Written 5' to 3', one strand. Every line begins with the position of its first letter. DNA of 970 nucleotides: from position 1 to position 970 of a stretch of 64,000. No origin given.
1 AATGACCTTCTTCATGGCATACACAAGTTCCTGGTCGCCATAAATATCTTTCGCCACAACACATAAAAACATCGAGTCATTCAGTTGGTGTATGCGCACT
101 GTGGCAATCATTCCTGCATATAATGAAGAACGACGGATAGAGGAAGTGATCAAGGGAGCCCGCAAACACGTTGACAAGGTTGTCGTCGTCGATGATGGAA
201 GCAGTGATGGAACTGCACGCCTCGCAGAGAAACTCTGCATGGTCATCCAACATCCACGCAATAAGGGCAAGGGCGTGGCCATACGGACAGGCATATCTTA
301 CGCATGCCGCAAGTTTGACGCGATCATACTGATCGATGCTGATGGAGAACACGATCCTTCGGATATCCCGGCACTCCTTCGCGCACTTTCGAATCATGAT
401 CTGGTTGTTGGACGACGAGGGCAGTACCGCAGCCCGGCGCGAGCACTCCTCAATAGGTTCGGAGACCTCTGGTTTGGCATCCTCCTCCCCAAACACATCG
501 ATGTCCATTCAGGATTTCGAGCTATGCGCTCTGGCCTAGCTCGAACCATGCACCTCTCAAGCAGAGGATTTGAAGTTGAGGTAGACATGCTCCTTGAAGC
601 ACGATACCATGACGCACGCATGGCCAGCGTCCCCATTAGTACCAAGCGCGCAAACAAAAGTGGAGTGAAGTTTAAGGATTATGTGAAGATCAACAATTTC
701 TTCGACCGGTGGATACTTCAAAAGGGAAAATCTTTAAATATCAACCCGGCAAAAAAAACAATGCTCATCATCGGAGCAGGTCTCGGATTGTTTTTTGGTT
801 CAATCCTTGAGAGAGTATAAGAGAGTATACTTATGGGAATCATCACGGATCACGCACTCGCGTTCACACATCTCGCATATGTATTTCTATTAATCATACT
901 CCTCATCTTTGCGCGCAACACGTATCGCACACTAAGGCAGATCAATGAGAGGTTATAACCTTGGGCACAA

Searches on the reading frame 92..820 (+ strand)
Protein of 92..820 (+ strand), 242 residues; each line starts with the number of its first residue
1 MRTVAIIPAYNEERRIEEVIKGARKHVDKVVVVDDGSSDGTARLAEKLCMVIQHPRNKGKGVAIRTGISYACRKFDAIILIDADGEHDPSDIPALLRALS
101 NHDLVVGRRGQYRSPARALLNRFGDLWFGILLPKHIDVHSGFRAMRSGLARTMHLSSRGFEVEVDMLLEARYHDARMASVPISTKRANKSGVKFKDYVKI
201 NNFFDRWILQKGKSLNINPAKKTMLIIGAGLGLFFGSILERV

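Call 8: search_protein_families(library=pfam, proteins=[window:92-820:+], max_evalue=0.001)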
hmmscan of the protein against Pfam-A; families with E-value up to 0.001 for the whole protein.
window:92-820:+ (242 aa): 3 families
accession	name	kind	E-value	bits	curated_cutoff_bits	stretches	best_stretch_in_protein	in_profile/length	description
PF00535.33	Glycos_transf_2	-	3.2e-25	89.5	23.3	1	5-113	2-119/168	Glycosyl transferase family 2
PF13641.12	Glyco_tranf_2_3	-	5.4e-07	30.3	27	1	4-106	4-119/230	Glycosyltransferase like family 2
PF13704.12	Glyco_tranf_2_4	-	0.00084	20.2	27.5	0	11-68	2-65/98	Glycosyl transferase family 2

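Call 17: find_encoding_contigs(protein=window:92-820:+, flank=10000, max_places=3)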
Protein window:92-820:+ (242 aa): 1 contig read that carries it; 1 place shown.
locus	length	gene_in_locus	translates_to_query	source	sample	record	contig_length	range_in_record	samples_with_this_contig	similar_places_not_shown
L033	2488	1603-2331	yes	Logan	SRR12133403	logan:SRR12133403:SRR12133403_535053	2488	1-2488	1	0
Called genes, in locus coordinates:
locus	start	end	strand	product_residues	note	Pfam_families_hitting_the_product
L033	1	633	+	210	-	?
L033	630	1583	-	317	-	PF00535:Glycos_transf_2, PF13641:Glyco_tranf_2_3 (faint)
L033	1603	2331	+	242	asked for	PF00535:Glycos_transf_2, PF13641:Glyco_tranf_2_3 (weak)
